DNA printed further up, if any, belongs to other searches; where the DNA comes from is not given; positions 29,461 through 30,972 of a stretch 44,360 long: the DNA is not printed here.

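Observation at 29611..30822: Lone Noc-type ParB paralogue at the syntenic noc slot, with no soj-spo0J and no N-terminal membrane-targeting helix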

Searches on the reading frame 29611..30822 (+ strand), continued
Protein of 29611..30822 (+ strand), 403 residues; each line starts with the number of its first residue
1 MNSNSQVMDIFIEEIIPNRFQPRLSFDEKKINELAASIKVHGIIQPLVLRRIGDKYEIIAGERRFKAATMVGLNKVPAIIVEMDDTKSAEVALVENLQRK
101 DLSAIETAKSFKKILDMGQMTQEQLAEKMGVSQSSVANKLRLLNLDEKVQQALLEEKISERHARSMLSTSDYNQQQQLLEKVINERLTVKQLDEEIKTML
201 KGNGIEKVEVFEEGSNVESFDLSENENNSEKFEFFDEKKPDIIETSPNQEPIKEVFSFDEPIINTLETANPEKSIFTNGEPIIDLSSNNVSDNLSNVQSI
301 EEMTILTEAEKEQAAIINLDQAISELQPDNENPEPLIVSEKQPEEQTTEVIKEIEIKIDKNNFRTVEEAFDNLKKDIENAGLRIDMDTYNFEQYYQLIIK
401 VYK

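Call 38: list_cluster_members(proteins=[P0121, P0123, P0125, P0128, P0137, P0147, P0186, P0194, P0208, P0243])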
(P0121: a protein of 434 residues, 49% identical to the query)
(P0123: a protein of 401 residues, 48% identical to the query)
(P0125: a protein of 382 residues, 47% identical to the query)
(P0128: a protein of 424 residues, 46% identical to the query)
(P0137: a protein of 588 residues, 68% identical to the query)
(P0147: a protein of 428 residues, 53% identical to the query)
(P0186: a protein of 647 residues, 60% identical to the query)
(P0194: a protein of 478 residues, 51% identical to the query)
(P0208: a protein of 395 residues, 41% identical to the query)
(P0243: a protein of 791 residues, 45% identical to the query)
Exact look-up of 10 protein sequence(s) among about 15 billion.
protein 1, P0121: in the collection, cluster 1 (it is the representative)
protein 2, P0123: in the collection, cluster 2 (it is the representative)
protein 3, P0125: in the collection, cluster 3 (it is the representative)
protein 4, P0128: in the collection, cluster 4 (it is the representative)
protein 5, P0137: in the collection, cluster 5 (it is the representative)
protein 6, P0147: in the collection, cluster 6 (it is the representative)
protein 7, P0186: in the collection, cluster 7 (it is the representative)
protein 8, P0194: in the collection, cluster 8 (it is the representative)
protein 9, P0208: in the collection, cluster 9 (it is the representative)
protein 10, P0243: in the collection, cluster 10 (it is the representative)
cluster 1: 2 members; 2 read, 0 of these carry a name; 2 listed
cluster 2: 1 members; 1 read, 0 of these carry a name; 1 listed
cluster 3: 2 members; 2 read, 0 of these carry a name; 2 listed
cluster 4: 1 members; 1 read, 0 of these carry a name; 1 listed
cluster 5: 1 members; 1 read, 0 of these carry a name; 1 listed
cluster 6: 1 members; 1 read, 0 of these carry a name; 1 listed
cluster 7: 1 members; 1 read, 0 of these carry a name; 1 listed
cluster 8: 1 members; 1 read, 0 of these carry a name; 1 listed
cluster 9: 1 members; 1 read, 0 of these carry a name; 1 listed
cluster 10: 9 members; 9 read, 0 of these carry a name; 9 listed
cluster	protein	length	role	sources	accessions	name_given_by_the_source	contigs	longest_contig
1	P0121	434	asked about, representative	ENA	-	-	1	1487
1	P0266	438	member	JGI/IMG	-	-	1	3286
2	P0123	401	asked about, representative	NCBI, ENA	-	-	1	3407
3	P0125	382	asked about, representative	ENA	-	-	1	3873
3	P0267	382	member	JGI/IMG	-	-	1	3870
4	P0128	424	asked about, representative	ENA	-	-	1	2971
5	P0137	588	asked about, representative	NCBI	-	-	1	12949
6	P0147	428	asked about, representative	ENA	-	-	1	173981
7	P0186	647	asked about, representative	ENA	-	-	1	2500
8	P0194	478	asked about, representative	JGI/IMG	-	-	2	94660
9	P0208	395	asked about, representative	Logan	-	-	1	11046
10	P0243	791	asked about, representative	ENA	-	-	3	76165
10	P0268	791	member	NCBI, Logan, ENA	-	-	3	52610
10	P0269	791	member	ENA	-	-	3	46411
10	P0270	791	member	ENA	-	-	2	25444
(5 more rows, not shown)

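Call 46: search_protein_families(library=ncbifam, proteins=[P0037, P0051, P0033, P0243, P0194, P0147], max_evalue=1e-10)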
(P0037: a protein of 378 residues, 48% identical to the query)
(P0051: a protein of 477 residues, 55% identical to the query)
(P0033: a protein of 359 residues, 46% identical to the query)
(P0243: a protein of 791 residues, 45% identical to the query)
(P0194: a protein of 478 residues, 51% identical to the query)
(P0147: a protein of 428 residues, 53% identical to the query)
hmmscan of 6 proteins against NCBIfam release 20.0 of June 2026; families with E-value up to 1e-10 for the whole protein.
P0037 (378 aa): 5 families
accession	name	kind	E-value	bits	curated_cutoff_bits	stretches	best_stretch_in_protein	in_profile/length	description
TIGR04285.1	nucleoid_noc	exception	1.5e-83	280.1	315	1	7-200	2-195/255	nucleoid occlusion protein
TIGR00180.1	parB_part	domain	5.7e-51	172.9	58.45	1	8-182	6-185/186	ParB/RepB/Spo0J family partition protein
TIGR03734.1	PRTRC_parB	hypoth_equivalog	2.9e-37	128.4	278.6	1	21-200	7-190/555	PRTRC system ParB family protein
NF010406.0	PRK13832.1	subfamily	2.3e-14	52.9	640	1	29-144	27-143/578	plasmid partitioning protein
TIGR03454.1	partition_RepB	equivalog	4.3e-14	52.6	201.5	1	7-141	64-199/325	plasmid partitioning protein RepB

P0051 (477 aa): 5 families
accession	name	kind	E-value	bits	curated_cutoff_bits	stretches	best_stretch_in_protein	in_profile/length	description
TIGR04285.1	nucleoid_noc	exception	5e-84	281.6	315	1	7-200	2-195/255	nucleoid occlusion protein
TIGR00180.1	parB_part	domain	2e-54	184.2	58.45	1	4-182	2-185/186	ParB/RepB/Spo0J family partition protein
TIGR03734.1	PRTRC_parB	hypoth_equivalog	3e-38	131.7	278.6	1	21-199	7-189/555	PRTRC system ParB family protein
TIGR03454.1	partition_RepB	equivalog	3e-17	63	201.5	1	7-140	64-198/325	plasmid partitioning protein RepB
NF010406.0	PRK13832.1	subfamily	2.8e-14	52.6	640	1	27-155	25-151/578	plasmid partitioning protein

P0033 (359 aa): 5 families
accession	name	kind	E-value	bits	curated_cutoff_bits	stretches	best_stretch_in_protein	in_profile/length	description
TIGR04285.1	nucleoid_noc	exception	2.1e-82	276.3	315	1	7-214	1-206/255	nucleoid occlusion protein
TIGR00180.1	parB_part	domain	5.6e-53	179.5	58.45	1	6-183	3-186/186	ParB/RepB/Spo0J family partition protein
TIGR03734.1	PRTRC_parB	hypoth_equivalog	6.9e-39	133.8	278.6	1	22-204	7-194/555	PRTRC system ParB family protein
TIGR03454.1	partition_RepB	equivalog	5.1e-19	68.8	201.5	1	5-142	61-200/325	plasmid partitioning protein RepB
NF010406.0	PRK13832.1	subfamily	1.3e-17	63.6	640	1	18-178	14-178/578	plasmid partitioning protein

P0243 (791 aa): 5 families
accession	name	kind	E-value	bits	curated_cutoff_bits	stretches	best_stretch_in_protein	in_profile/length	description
TIGR04285.1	nucleoid_noc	exception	4e-81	272.1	315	1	11-211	1-201/255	nucleoid occlusion protein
TIGR00180.1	parB_part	domain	3.3e-52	177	58.45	1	9-187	2-185/186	ParB/RepB/Spo0J family partition protein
TIGR03734.1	PRTRC_parB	hypoth_equivalog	6e-38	130.7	278.6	1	26-205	7-190/555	PRTRC system ParB family protein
TIGR03454.1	partition_RepB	equivalog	2.1e-19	70.1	201.5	1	10-143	62-196/325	plasmid partitioning protein RepB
NF010406.0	PRK13832.1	subfamily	1.4e-12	47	640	1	23-181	15-176/578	plasmid partitioning protein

P0194 (478 aa): 5 families
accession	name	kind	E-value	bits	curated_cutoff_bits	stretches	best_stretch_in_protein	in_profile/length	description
TIGR04285.1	nucleoid_noc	exception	2.4e-86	289.2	315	1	6-205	1-200/255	nucleoid occlusion protein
TIGR00180.1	parB_part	domain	1.2e-55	188.2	58.45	1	4-182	2-185/186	ParB/RepB/Spo0J family partition protein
TIGR03734.1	PRTRC_parB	hypoth_equivalog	4.5e-39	134.4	278.6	1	21-226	7-213/555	PRTRC system ParB family protein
TIGR03454.1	partition_RepB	equivalog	1.7e-20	73.6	201.5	1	4-142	61-200/325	plasmid partitioning protein RepB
NF010406.0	PRK13832.1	subfamily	4.8e-13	48.5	640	1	23-144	21-143/578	plasmid partitioning protein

P0147 (428 aa): 5 families
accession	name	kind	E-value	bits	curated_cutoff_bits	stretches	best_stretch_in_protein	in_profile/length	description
TIGR04285.1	nucleoid_noc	exception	4.3e-86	288.4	315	1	7-200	2-195/255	nucleoid occlusion protein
TIGR00180.1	parB_part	domain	4.8e-51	173.2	58.45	1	8-183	6-186/186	ParB/RepB/Spo0J family partition protein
TIGR03734.1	PRTRC_parB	hypoth_equivalog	5.7e-38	130.8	278.6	1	21-201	7-191/555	PRTRC system ParB family protein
TIGR03454.1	partition_RepB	equivalog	8e-15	55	201.5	1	6-138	63-196/325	plasmid partitioning protein RepB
NF010406.0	PRK13832.1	subfamily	5.8e-12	44.9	640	1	29-154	27-150/578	plasmid partitioning protein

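Call 47: predict_structure(alignment_id=A1)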
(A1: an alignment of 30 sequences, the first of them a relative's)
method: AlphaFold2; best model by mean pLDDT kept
length: 403 residues; sequences in the alignment: 30
mean_pLDDT: 68.8   pTM: 0.43
mean pLDDT of the five models: 68.8, 68.2, 68.2, 67.6, 65.1
residues with pLDDT >= 90: 95; 70-90: 117; 50-70: 72; < 50: 119
segments of 3 or more residues with pLDDT < 50: 1-3, 205-227, 244-259, 263-314, 337-350
pLDDT, mean of each block of 10 residues (from residue 1): 67 89 75 89 86 90 89 91 82 72 84 85 88 91 94 92 94 95 94 92 48 39 46 50 44 41 43 40 38 40 40 51 58 51 46 62 71 81 68 61 57
secondary structure, 60 per line:
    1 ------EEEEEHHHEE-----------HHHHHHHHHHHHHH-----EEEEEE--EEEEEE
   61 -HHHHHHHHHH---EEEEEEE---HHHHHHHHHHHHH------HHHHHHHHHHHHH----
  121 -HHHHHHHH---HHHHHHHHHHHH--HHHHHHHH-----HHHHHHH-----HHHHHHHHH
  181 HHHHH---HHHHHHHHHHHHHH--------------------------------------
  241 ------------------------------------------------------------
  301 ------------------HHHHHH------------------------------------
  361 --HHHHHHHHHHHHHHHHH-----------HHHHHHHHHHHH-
elements in order: E7-11 H28-41 E47-52 E55-60 H62-71 E75-81 H85-97 H104-116 H122-129 H133-144 H147-154 H160-166 H172-185 H189-202 H319-324 H363-379 H391-402

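Call 58: find_encoding_contigs(protein=P0194, flank=10000, max_places=1)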
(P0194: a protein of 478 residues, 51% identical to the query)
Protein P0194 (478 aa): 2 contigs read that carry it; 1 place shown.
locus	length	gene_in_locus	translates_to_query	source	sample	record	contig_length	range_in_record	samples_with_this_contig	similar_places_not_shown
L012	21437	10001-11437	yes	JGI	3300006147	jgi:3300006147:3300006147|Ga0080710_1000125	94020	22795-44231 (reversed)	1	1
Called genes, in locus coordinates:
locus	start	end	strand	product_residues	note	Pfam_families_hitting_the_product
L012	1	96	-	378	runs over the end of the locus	PF02463:SMC_N, PF13476:AAA_23 (faint)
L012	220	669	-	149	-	PF06338:ComK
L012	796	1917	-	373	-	PF00712:DNA_pol3_beta, PF02767:DNA_pol3_beta_2, PF02768:DNA_pol3_beta_3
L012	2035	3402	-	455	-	PF11638:DnaA_N, PF00308:Bac_DnaA, PF01695:IstB_IS21 (weak), PF00004:AAA (weak), PF00910:RNA_helicase (faint), PF13173:AAA_14 (weak), PF08299:Bac_DnaA_C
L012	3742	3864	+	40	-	PF00468:Ribosomal_L34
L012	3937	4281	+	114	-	PF00825:Ribonuclease_P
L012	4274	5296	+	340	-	PF06936:Selenoprotein_S (weak), PF02096:60KD_IMP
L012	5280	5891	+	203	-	PF13083:KH_KhpA-B, PF01424:R3H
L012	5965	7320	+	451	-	PF10396:TrmE_N, PF12631:MnmE_helical, PF01926:MMR_HSR1, PF02421:FeoB_N (weak), PF04548:AIG1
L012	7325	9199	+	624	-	PF00890:FAD_binding_2 (faint), PF01134:GIDA, PF07992:Pyr_redox_2 (weak), PF12831:FAD_oxidored (weak), PF21680:GIDA_C_1st, PF13932:SAM_GIDA_C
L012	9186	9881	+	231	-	PF02527:GidB, PF13847:Methyltransf_31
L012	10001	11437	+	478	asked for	PF02195:ParB_N, PF17762:HTH_ParB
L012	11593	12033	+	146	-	PF08000:bPH_1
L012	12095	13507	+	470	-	PF01266:DAO (faint), PF01946:Thi4 (weak), PF03486:HI0933_like (faint), PF07992:Pyr_redox_2 (faint), PF21688:FAD-depend_C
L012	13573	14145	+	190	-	PF00132:Hexapep, PF14602:Hexapep_2 (weak)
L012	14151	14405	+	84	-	PF13560:HTH_31, PF12844:HTH_19, PF13443:HTH_26 (weak), PF01381:HTH_3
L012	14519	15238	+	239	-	PF20990:DUF2207_C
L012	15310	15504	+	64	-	PF20990:DUF2207_C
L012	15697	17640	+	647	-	PF00270:DEAD (faint), PF04851:ResIII, PF17757:UvrB_inter, PF27431:UvrB_3rd, PF00271:Helicase_C, PF12344:UvrB, PF02151:UVR (weak)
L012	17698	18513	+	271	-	PF01790:LGT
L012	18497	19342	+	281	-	PF00070:Pyr_redox (faint), PF00890:FAD_binding_2 (weak), PF01134:GIDA (faint), PF01266:DAO (weak), PF07992:Pyr_redox_2, PF13450:NAD_binding_8 (weak), PF13738:Pyr_redox_3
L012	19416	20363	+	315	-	PF01933:CofD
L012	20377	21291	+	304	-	PF10298:WhiA_N, PF14527:LAGLIDADG_WhiA, PF02650:HTH_WhiA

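Call 59: find_encoding_contigs(protein=P0147, flank=10000, max_places=1)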
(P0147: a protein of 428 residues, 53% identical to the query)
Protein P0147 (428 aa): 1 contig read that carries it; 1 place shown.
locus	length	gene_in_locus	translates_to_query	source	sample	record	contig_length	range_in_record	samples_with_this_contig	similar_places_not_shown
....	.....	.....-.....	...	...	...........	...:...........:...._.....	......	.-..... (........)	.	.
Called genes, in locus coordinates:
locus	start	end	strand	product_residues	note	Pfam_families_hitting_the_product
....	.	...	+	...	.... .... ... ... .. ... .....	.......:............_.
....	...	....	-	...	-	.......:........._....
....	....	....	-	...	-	-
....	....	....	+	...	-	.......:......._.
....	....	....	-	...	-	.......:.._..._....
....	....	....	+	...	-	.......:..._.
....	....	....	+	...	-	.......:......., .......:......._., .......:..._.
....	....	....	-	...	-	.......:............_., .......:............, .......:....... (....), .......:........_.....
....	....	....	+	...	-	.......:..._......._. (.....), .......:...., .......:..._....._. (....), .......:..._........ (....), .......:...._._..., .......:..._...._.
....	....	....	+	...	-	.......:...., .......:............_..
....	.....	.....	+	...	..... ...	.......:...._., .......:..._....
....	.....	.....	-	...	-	?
